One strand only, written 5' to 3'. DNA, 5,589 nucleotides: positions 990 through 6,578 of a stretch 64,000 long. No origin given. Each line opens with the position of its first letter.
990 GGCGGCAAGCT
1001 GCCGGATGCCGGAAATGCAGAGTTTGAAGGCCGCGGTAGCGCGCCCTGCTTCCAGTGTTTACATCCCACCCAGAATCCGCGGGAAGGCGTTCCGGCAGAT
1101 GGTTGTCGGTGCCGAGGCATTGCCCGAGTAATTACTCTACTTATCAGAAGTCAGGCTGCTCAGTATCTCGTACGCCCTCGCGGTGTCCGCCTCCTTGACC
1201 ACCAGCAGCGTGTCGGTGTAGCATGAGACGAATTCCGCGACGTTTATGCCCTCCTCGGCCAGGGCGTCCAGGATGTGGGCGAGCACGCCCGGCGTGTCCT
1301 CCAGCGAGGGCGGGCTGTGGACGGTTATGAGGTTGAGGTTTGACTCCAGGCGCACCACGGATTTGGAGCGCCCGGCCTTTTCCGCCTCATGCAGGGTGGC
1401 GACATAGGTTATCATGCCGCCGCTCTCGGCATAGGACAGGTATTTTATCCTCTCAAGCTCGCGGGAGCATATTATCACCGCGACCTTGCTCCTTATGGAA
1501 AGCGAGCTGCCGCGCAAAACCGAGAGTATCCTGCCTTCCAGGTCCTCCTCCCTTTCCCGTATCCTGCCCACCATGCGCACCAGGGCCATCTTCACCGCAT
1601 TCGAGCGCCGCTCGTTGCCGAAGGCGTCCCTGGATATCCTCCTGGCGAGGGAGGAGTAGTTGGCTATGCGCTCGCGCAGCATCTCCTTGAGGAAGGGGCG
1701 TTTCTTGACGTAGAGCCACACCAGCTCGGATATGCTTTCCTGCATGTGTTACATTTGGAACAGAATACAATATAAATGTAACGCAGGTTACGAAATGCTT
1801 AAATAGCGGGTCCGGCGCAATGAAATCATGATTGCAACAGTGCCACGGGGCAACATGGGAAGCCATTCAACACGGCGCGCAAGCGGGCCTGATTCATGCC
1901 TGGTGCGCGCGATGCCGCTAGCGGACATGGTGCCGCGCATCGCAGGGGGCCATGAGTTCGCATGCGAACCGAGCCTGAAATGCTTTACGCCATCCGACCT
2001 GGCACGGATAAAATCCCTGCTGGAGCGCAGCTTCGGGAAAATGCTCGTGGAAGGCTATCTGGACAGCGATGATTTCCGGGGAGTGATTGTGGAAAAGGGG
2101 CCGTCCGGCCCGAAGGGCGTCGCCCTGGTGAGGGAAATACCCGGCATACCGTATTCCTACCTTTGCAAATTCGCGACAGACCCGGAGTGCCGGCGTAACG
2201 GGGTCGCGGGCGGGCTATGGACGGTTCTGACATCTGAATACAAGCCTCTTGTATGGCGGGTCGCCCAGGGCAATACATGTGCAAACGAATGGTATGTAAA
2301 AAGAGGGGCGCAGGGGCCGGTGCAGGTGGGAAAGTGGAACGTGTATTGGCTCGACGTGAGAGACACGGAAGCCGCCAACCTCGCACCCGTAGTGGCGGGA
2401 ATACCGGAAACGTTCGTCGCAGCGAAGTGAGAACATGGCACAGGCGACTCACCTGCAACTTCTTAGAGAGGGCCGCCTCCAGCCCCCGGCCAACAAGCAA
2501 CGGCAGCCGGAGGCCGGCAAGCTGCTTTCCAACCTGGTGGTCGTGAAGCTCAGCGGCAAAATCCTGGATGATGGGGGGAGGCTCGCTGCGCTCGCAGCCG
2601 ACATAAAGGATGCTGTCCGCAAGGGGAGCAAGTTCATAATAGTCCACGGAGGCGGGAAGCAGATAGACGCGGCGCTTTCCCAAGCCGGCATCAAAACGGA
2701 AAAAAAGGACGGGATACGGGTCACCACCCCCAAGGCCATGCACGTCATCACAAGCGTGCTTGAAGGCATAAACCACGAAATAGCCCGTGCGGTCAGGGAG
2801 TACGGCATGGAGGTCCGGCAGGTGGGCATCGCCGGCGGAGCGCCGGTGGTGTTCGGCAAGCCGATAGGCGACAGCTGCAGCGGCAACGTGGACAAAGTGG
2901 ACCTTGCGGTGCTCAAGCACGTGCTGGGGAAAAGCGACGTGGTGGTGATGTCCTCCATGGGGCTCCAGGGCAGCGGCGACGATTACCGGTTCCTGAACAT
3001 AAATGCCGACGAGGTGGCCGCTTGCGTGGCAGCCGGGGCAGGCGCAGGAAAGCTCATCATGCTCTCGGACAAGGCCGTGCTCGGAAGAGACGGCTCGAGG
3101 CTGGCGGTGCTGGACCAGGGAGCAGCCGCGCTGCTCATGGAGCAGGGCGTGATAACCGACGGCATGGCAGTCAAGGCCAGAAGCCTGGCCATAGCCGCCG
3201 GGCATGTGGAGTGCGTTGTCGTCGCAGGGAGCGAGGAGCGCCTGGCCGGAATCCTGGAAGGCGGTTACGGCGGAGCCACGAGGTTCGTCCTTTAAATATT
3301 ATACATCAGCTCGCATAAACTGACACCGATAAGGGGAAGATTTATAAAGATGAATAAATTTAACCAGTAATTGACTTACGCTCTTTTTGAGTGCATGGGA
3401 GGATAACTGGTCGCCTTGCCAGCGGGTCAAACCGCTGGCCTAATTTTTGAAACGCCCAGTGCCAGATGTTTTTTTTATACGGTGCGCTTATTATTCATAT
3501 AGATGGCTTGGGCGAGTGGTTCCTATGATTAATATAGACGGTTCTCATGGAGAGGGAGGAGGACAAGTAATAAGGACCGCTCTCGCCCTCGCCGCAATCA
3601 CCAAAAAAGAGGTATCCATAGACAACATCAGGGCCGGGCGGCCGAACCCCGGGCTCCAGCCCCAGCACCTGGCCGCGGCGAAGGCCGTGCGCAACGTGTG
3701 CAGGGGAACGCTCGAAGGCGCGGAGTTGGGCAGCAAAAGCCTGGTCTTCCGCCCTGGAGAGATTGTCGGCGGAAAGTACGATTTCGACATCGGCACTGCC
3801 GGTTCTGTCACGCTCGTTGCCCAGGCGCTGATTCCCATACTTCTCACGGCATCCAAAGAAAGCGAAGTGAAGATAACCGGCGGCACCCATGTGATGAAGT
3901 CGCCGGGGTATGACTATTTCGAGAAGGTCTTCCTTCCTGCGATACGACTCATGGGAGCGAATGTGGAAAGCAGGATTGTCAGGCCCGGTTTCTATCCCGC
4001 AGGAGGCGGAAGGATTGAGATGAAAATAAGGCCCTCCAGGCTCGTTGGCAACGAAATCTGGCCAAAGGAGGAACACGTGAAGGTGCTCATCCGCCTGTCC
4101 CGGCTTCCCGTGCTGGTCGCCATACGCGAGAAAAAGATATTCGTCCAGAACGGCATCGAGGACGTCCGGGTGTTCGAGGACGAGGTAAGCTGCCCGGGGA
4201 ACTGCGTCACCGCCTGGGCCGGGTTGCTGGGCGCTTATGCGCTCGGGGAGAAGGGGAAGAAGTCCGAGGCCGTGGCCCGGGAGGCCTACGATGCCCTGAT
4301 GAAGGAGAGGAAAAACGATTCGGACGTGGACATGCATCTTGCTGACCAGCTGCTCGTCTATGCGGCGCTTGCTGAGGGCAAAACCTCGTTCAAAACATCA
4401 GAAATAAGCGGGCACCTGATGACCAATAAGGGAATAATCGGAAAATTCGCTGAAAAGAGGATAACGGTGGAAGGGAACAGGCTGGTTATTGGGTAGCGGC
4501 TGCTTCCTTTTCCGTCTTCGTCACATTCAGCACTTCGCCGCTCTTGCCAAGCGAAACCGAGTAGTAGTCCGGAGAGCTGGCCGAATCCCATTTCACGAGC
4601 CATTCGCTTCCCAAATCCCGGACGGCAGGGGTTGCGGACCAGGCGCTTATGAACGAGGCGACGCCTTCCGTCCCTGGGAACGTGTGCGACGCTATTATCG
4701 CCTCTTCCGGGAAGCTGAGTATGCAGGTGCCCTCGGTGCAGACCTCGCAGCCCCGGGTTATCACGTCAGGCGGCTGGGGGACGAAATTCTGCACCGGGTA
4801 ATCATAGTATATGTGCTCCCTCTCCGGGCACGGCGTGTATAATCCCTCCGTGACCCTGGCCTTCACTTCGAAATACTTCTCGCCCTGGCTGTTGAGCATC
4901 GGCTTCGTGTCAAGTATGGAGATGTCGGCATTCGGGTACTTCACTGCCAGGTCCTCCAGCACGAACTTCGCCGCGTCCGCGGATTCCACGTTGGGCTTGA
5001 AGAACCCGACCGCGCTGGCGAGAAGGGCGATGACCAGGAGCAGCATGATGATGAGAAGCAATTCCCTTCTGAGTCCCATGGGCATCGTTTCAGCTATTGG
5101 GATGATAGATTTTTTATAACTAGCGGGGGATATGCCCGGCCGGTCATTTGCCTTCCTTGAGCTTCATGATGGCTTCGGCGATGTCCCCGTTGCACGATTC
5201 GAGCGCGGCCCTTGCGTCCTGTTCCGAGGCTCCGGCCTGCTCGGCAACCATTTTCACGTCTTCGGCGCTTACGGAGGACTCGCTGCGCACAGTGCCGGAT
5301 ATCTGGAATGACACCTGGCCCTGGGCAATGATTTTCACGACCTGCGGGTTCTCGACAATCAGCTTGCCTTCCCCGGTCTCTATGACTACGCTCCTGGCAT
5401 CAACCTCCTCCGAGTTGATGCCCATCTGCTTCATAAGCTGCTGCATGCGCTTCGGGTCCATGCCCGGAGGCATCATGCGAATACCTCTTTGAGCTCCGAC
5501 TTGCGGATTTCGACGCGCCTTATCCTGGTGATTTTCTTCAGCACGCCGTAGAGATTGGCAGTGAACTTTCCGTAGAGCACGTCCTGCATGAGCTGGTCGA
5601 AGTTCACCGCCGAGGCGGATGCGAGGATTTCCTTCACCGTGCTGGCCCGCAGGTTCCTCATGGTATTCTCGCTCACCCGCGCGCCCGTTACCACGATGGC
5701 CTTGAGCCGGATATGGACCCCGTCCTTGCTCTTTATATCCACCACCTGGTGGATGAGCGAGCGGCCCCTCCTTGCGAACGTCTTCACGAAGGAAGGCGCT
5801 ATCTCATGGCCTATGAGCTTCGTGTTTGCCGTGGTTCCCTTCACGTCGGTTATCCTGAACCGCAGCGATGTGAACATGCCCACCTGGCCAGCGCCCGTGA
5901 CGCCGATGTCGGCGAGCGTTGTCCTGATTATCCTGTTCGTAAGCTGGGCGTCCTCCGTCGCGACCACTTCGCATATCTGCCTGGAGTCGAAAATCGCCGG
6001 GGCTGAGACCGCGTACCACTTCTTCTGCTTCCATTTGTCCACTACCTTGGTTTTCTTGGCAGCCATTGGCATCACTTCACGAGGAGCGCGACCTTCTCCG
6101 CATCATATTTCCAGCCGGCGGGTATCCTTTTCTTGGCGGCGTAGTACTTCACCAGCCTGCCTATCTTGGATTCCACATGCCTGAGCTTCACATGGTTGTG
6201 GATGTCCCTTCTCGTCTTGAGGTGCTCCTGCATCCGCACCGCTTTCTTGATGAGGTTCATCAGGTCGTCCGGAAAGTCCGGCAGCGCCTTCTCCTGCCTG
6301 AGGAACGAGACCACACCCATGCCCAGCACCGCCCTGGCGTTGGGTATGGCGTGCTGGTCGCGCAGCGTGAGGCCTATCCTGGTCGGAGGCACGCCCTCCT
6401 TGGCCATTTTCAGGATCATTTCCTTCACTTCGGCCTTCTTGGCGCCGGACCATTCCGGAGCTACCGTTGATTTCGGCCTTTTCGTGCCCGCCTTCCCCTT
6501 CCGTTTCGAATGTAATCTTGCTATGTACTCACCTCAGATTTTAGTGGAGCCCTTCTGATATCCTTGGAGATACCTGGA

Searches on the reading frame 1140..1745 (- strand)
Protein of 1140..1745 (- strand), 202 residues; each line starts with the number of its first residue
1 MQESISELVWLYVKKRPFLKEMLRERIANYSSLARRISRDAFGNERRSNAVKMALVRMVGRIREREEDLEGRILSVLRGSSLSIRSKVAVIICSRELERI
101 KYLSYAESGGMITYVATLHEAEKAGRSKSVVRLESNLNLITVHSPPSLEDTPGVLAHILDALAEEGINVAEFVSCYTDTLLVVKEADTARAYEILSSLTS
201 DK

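Call 63: search_protein_families(library=pfam, proteins=[window:1140-1745:-], max_evalue=0.0001)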
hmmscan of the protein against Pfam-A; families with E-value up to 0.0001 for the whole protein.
window:1140-1745:- (202 aa): 3 families
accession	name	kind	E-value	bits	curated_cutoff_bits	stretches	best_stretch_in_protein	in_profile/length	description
PF13840.12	ACT_7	-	1.1e-10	41.7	27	1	136-196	5-64/65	ACT domain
PF01842.31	ACT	-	2.8e-06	27.4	27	1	148-177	7-36/66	ACT domain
PF22468.2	ACT_9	-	3.1e-05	24.1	27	1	149-196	9-58/61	ACT domain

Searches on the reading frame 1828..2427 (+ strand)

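Call 63: search_protein_families(library=pfam, proteins=[window:1828-2427:+], max_evalue=0.0001)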
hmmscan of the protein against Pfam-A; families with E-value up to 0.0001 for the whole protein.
window:1828-2427:+ (200 aa): 1 family
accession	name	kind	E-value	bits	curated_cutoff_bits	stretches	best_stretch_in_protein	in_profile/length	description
PF04768.19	NAT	-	1.3e-14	54.8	27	1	46-182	24-157/168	NAT, N-acetyltransferase, of N-acetylglutamate synthase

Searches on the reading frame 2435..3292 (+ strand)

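Call 63: search_protein_families(library=pfam, proteins=[window:2435-3292:+], max_evalue=0.0001)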
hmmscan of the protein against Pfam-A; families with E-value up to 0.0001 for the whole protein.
window:2435-3292:+ (286 aa): 1 family
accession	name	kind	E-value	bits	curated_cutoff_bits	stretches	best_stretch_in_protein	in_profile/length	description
PF00696.33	AA_kinase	-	3.3e-25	89.6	24.9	1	33-262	1-232/234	Amino acid kinase family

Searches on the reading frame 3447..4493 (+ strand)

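Call 63: search_protein_families(library=pfam, proteins=[window:3447-4493:+], max_evalue=0.0001)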
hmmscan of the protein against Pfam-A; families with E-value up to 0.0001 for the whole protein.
window:3447-4493:+ (349 aa): 1 family
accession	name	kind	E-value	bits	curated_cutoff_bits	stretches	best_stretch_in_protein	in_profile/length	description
PF01137.26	RTC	-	1.6e-77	260.1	27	1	35-341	2-221/221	RNA 3'-terminal phosphate cyclase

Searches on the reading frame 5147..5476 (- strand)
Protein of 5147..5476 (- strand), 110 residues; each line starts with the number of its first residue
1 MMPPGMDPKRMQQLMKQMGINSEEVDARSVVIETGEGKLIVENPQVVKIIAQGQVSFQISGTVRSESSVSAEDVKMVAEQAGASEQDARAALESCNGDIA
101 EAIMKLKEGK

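Call 63: search_protein_families(library=pfam, proteins=[window:5147-5476:-], max_evalue=0.0001)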
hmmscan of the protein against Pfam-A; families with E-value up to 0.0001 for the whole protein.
window:5147-5476:- (110 aa): 2 families
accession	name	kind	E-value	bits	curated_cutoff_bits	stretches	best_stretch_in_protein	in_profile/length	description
PF01849.23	NAC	-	3.2e-11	43.4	21.3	1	8-64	1-55/57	NAC domain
PF19026.7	UBA_HYPK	-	3.3e-09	36.4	27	1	69-106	3-40/41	HYPK UBA domain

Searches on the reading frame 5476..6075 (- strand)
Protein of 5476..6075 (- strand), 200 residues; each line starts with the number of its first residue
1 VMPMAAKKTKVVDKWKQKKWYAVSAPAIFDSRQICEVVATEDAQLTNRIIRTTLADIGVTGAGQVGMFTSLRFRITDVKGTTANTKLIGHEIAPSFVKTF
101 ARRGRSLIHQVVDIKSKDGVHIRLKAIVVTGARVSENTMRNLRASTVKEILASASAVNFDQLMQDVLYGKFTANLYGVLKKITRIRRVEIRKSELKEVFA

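Call 63: search_protein_families(library=pfam, proteins=[window:5476-6075:-], max_evalue=0.0001)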
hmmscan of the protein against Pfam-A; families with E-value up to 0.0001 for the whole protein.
window:5476-6075:- (200 aa): 1 family
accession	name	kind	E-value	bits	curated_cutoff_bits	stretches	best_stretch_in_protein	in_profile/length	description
PF01015.23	Ribosomal_S3Ae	-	3.5e-46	157.6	29.3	1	7-195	2-187/191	Ribosomal S3Ae family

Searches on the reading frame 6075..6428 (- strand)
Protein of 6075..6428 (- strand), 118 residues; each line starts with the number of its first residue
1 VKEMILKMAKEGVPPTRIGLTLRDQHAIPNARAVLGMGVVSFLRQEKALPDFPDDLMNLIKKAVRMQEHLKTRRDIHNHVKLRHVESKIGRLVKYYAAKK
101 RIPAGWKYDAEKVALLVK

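Call 63: search_protein_families(library=pfam, proteins=[window:6075-6428:-], max_evalue=0.0001)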
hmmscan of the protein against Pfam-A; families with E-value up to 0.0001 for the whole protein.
window:6075-6428:- (118 aa): 2 families
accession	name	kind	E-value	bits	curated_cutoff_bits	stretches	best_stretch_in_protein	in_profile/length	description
PF00312.27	Ribosomal_S15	-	4.7e-10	39.9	31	1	51-115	17-80/81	Ribosomal protein S15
PF08069.17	Ribosomal_S13_N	-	5.6e-08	33.2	25.4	1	2-28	34-60/60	Ribosomal S13/S15 N-terminal domain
